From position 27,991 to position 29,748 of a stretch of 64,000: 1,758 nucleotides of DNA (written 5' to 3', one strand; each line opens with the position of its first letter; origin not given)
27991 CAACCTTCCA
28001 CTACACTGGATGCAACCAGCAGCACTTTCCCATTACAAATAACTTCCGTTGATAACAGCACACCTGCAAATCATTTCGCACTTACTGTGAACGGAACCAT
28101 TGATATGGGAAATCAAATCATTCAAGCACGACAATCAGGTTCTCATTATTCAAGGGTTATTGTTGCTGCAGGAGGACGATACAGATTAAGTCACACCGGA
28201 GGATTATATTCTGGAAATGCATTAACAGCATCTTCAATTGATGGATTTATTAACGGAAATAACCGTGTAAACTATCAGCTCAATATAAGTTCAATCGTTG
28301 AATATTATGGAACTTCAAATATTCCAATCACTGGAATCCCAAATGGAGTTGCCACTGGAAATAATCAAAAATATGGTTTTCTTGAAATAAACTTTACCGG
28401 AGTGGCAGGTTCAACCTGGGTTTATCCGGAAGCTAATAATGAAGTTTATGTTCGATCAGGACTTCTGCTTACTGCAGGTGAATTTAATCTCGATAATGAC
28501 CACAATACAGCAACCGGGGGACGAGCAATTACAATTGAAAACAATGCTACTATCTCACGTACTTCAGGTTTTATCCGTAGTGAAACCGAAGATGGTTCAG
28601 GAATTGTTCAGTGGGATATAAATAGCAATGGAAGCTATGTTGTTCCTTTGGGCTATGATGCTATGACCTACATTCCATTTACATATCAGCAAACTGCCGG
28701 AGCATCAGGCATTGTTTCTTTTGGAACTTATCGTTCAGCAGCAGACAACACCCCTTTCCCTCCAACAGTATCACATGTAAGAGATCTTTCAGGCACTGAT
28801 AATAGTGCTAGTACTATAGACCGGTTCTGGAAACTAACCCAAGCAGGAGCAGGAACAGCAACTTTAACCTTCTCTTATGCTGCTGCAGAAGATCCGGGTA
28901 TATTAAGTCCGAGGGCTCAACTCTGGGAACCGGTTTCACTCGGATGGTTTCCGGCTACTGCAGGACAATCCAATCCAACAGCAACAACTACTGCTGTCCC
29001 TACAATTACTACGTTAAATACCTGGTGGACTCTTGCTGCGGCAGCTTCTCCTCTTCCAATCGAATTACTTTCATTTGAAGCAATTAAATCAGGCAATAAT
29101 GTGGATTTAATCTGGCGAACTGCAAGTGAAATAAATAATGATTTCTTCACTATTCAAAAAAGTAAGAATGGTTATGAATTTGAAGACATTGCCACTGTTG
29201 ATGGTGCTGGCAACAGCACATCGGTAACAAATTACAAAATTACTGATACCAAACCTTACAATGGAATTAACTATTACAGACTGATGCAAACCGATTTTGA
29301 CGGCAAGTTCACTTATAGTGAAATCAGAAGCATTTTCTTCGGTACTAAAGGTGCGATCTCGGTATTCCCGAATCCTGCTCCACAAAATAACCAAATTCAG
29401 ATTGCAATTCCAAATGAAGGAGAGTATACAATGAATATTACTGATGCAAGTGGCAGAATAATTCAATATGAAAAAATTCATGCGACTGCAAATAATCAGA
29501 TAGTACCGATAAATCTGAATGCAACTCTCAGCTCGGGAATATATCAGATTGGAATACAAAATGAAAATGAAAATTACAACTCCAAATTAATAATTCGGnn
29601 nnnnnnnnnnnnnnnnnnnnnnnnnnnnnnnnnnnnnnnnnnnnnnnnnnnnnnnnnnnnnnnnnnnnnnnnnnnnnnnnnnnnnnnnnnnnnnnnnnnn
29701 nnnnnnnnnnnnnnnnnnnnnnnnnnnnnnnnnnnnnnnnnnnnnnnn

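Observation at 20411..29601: Divergently transcribed pair of ~1450-aa paralogous T9SS beta-helix surface proteins sharing one 530-bp control region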

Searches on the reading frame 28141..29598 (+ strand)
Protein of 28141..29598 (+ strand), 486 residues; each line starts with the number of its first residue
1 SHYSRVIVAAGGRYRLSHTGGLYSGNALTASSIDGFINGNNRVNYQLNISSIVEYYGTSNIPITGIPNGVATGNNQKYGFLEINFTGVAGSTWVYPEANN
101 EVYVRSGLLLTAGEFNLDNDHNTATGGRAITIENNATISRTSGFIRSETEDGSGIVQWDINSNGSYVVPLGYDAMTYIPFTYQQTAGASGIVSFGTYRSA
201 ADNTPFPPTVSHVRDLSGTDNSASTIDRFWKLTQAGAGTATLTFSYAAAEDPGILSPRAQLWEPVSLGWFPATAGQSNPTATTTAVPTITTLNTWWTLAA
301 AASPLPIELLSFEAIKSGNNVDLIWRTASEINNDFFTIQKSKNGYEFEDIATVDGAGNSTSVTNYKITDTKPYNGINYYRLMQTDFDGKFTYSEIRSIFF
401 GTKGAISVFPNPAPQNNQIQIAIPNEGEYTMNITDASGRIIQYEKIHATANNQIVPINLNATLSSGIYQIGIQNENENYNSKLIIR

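Call 36: predict_structure(alignment_id=A3)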
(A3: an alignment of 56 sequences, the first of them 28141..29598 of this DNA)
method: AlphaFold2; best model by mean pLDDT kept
length: 486 residues; sequences in the alignment: 56
mean_pLDDT: 88.2   pTM: 0.63
mean pLDDT of the five models: 88.2, 88.0, 87.9, 87.2, 86.8
residues with pLDDT >= 90: 291; 70-90: 156; 50-70: 32; < 50: 7
segments of 3 or more residues with pLDDT < 50: 303-306
pLDDT, mean of each block of 10 residues (from residue 1): 75 95 87 80 88 96 91 95 94 95 98 96 93 98 96 97 97 94 97 97 93 76 94 96 97 88 80 84 94 92 55 89 85 85 89 78 90 88 81 85 70 80 85 90 85 72 87 88 89
secondary structure, 60 per line:
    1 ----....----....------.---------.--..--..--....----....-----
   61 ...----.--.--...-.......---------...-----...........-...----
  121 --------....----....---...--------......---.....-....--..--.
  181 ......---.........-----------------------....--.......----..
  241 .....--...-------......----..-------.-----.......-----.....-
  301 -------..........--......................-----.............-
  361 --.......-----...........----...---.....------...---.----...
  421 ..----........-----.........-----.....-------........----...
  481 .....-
elements in order: E5-8 E13-16 E44-47 E52-55 E61-63 E78-84 E94-96 E102-112 E114-116 E129-132 E137-140 E144-146 E155-160 E164-168 E170-173 E180-186 E190-198 E228-234 E239-245 E258-263 E283-289 E295-299 E308-317 E320-341 E347-359 E363-369 E375-385 E390-392 E396-400 E407-409 E418-422 E427-434 E440-448 E454-458 E466-473 E478-485

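Call 40: fold_search(model_id=the predicted structure, library=pdb)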
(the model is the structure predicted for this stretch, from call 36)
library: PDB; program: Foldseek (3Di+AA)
matches with E <= 10: 1718; with E <= 0.001: 143
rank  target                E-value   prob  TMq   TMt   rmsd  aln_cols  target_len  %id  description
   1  7mrk_D                3.7e-06  1.00  0.19  0.28  15.9       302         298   11  Chicken CNTN4 APP complex (released 2022-01-05)
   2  6za2_A                4.7e-06  1.00  0.16  0.08  20.5       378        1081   10  Crystal structure of dimeric latent PorU from Porphyromonas gingivalis (released 2021-09-29)
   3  7mrq                  5.4e-06  1.00  0.20  0.30  17.5       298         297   11  Chicken CNTN4 FN1-FN3 domains with T751A, V752A, Y781A, E786A mutations (released 2022-01-05)
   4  6za2_B                8.8e-06  1.00  0.16  0.08  20.7       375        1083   11  Crystal structure of dimeric latent PorU from Porphyromonas gingivalis (released 2021-09-29)
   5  5e53_C                1.0e-05  1.00  0.20  0.30  15.3       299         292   11  Crystal structure of chicken CNTN1 FN1-FN3 domains (released 2016-08-31)
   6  5e53_A                1.1e-05  1.00  0.19  0.29  16.3       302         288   10  Crystal structure of chicken CNTN1 FN1-FN3 domains (released 2016-08-31)
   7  5i99                  1.1e-05  1.00  0.18  0.21  23.2       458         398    8  Crystal structure of mouse CNTN3 Ig5-Fn2 domains (released 2016-08-31)
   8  7xlc_B                1.1e-05  0.97  0.16  0.11  21.9       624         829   10  conformation II of apo-IGF1R states (released 2023-04-26)
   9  7xlc_A                1.3e-05  0.96  0.16  0.11  22.1       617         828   10  conformation II of apo-IGF1R states (released 2023-04-26)
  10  4yfd_A                1.4e-05  1.00  0.19  0.19  27.1       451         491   11  Crystal structure PTP delta Ig1-Fn2 in complex with IL-1RAcP (released 2015-05-06)
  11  8bxr                  1.7e-05  1.00  0.17  0.25  17.6       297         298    9  Titin FnIII-domain I109-I111 (I/A4-A/A6) from the MIR region (released 2023-02-15)
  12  7v3p_B                1.7e-05  0.99  0.17  0.11  21.9       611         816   10  Cryo-EM structure of the IGF1R/insulin complex (released 2022-08-17)
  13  8yyl_B                2.3e-05  0.97  0.17  0.16  23.0       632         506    9  Cryo-EM structure of the complex IR with one insulin (released 2025-04-09)
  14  5e53_D                2.4e-05  1.00  0.19  0.29  16.6       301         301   11  Crystal structure of chicken CNTN1 FN1-FN3 domains (released 2016-08-31)
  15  6pyh_A                2.4e-05  0.96  0.16  0.11  25.8       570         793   10  Cryo-EM structure of full-length IGF1R-IGF1 complex. Only the extracellular region of the complex is resolved. (released 2019-10-23)
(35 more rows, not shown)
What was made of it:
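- The C-terminal segment resembles FN3 tandems and the T9SS protein PorU (call 40).
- Tried and rejected: PDB Foldseek on the C-terminal model returned generic FN3 tandems (call 40).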
